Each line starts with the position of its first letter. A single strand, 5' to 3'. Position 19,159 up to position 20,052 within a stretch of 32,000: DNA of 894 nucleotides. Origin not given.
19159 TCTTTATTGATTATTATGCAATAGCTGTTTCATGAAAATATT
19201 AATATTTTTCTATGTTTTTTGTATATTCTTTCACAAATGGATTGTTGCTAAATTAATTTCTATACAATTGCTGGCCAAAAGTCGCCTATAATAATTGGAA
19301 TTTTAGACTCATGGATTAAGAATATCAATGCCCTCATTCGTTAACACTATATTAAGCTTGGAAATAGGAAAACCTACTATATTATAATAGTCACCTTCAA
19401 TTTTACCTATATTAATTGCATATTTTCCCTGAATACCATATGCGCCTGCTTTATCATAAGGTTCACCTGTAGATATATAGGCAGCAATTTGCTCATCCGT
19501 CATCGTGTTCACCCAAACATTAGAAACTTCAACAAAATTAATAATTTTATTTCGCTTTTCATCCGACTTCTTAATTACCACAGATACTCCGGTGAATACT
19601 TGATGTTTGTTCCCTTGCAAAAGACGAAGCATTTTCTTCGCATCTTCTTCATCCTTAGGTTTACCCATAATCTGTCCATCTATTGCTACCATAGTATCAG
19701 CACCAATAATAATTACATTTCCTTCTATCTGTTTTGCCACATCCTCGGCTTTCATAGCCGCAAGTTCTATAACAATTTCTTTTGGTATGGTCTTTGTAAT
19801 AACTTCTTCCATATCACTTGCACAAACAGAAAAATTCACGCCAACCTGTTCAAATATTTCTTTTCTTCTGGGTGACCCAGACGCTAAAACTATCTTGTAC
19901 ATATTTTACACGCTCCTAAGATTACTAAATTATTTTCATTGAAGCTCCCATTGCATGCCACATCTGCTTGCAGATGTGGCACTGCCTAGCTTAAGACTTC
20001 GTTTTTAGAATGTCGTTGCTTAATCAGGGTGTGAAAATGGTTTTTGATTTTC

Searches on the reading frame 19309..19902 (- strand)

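Call 26: search_protein_families(library=pfam, proteins=[window:19309-19902:-])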
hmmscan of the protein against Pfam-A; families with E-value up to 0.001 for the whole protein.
window:19309-19902:- (197 aa): 1 family
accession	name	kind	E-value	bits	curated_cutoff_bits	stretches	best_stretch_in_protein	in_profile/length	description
PF02545.19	Maf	-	9.8e-62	208.4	27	1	3-188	1-185/187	Maf-like protein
